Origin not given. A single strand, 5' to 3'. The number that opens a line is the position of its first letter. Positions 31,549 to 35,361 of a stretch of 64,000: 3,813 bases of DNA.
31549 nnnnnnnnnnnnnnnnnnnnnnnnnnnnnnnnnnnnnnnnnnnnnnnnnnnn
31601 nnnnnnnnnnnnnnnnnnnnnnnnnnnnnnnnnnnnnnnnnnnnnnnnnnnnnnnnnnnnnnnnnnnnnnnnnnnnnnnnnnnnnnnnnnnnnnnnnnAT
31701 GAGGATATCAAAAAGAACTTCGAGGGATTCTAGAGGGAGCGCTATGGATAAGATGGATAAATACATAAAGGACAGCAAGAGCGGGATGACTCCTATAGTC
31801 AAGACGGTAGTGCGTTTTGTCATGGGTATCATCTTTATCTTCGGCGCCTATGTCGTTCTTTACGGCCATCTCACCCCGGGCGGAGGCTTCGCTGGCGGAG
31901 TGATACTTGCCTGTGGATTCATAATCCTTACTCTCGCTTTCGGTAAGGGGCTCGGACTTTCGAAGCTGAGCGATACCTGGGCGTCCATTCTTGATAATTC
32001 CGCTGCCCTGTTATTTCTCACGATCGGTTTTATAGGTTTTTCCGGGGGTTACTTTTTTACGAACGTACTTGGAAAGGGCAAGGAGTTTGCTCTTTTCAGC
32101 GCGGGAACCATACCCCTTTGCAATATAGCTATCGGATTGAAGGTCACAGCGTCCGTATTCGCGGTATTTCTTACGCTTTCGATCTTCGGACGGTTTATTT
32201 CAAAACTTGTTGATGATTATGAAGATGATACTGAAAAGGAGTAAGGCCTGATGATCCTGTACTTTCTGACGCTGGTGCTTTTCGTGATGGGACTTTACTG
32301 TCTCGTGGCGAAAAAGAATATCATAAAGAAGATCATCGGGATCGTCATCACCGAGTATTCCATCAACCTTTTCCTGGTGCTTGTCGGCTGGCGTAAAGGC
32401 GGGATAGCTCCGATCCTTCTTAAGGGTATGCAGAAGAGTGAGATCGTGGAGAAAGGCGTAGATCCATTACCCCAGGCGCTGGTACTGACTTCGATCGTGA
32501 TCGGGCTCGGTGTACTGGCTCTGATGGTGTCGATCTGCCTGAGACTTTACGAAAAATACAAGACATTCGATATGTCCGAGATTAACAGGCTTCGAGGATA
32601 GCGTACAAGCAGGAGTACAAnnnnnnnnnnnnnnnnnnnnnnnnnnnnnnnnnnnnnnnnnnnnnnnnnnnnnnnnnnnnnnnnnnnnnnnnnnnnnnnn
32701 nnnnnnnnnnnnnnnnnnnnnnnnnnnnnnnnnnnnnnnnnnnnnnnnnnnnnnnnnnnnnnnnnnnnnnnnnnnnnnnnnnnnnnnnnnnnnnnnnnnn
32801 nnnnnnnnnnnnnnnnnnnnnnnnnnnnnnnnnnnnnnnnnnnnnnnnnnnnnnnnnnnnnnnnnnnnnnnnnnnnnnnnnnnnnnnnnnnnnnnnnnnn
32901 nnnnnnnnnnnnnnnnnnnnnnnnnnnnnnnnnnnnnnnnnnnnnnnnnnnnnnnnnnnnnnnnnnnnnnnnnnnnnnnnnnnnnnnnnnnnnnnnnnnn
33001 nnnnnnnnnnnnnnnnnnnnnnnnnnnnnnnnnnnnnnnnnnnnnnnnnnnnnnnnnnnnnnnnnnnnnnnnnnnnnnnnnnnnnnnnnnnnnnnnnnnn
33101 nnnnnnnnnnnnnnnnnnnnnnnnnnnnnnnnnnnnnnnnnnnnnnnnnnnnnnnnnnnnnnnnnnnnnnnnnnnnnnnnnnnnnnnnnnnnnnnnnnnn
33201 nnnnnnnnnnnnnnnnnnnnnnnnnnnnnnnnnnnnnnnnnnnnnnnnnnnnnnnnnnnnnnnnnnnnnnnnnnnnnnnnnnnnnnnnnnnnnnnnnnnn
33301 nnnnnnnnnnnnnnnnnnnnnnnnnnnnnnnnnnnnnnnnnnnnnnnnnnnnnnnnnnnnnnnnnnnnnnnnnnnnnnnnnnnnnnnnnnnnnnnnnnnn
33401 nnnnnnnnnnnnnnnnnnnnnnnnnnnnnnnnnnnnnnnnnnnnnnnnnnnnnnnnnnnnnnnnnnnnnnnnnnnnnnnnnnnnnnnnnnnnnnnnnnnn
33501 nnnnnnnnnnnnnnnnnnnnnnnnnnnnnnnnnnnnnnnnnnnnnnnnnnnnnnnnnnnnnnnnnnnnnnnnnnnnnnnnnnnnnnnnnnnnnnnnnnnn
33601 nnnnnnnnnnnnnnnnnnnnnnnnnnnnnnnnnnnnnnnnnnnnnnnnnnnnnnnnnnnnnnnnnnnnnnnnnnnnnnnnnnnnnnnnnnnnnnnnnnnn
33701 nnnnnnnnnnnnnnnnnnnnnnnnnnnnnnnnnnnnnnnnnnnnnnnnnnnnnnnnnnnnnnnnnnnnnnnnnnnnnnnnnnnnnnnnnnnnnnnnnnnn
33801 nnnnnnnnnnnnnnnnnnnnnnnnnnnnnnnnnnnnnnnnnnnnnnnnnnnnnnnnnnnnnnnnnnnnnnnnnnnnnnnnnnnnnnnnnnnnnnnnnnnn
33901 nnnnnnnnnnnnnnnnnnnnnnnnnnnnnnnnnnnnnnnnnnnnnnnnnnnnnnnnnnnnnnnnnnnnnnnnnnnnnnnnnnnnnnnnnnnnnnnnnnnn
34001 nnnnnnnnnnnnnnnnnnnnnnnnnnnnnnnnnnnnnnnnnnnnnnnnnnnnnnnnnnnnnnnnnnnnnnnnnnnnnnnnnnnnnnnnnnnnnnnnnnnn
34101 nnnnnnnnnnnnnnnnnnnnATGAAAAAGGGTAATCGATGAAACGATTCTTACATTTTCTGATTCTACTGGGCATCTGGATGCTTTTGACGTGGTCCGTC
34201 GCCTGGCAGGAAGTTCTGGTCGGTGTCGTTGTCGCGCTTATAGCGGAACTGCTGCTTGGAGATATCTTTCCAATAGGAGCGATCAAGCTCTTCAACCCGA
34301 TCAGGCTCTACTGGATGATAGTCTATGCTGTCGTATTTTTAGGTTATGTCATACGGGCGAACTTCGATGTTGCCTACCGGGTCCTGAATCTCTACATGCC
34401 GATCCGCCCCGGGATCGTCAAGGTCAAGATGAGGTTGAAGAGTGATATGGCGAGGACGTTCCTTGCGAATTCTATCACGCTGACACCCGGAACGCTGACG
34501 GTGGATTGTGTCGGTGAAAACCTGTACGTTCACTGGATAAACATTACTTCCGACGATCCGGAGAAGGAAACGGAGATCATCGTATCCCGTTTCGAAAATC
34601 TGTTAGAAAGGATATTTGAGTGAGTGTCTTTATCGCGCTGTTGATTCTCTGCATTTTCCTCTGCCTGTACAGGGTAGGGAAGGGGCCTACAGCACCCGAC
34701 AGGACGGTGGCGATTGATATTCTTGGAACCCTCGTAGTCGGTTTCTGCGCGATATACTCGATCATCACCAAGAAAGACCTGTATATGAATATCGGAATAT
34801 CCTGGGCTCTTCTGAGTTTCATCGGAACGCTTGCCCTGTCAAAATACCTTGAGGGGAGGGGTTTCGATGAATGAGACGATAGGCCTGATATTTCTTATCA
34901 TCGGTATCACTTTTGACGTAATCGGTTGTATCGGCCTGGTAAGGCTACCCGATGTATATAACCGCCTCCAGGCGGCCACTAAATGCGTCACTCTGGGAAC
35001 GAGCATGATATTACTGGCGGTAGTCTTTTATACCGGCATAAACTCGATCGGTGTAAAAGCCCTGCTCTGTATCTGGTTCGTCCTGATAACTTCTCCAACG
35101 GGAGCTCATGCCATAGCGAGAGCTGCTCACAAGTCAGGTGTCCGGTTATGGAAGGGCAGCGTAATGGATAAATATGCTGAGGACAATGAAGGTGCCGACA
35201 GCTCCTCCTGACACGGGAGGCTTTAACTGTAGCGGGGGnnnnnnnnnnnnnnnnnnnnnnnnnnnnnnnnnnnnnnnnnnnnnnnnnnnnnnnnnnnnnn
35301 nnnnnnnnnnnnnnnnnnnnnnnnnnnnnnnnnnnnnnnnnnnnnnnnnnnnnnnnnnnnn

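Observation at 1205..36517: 35-kb Hdr/Flx/NuoEFG/Mrp-Mbh supercluster: candidate novel bifurcating, ion-translocating hydrogenase complex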

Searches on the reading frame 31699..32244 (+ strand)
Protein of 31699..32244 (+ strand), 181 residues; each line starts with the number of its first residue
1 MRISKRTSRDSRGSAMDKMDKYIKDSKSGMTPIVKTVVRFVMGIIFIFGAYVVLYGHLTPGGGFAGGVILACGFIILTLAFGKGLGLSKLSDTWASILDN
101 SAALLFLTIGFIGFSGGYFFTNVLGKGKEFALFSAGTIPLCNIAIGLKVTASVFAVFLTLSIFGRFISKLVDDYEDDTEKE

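Call 5: search_protein_families(library=pfam, proteins=[window:31699-32244:+], max_evalue=0.001)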
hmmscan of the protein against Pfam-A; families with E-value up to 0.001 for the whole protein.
window:31699-32244:+ (181 aa): 1 family
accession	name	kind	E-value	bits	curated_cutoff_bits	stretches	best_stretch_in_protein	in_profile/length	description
PF04039.18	MnhB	-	1.7e-22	80.4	22.5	1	33-153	1-125/127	Domain related to MnhB subunit of Na+/H+ antiporter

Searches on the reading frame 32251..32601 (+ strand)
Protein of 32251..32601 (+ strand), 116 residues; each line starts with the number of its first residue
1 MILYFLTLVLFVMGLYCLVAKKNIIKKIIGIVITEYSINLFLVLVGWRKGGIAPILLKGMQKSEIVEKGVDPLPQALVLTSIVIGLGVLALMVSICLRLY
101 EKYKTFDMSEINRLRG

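Call 5: search_protein_families(library=pfam, proteins=[window:32251-32601:+], max_evalue=0.001)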
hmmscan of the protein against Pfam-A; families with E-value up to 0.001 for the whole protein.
window:32251-32601:+ (116 aa): 1 family
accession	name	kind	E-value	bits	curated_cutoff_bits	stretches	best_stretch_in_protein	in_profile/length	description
PF00420.29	Oxidored_q2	-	8.6e-26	90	26.1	1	3-116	2-95/95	NADH-ubiquinone/plastoquinone oxidoreductase chain 4L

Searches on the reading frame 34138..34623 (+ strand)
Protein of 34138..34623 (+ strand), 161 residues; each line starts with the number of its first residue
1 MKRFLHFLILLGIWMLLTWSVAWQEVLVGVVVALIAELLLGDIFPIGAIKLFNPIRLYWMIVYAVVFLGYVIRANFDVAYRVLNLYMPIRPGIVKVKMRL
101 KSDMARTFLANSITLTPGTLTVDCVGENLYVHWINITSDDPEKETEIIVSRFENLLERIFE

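Call 5: search_protein_families(library=pfam, proteins=[window:34138-34623:+], max_evalue=0.001)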
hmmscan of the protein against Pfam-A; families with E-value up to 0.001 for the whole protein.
window:34138-34623:+ (161 aa): 1 family
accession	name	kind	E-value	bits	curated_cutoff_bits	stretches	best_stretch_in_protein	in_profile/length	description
PF01899.21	MNHE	-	1.8e-41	141.7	27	1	7-159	1-145/145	Na+/H+ ion antiporter subunit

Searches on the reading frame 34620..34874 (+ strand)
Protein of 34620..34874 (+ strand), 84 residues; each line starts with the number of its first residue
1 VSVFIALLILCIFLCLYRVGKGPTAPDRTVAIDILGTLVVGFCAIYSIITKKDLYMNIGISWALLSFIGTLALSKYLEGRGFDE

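Call 6: search_protein_families(library=pfam, proteins=[window:34620-34874:+], max_evalue=0.001)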
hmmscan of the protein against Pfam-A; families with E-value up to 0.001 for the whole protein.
window:34620-34874:+ (84 aa): 1 family
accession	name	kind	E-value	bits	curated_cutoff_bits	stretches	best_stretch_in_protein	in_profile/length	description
PF04066.18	MrpF_PhaF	-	1.9e-17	63.9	23.3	1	26-78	1-53/53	Multiple resistance and pH regulation protein F (MrpF / PhaF)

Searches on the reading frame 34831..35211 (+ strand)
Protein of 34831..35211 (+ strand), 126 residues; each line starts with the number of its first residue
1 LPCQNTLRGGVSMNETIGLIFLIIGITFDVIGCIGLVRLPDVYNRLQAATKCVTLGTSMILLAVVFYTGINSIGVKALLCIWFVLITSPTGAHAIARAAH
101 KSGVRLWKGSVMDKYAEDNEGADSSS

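Call 6: search_protein_families(library=pfam, proteins=[window:34831-35211:+], max_evalue=0.001)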
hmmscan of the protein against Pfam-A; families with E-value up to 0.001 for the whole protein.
window:34831-35211:+ (126 aa): 1 family
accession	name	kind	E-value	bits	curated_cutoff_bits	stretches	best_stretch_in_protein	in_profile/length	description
PF03334.19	PhaG_MnhG_YufB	-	9.7e-27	93.5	23.4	1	21-100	1-80/80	Na+/H+ antiporter subunit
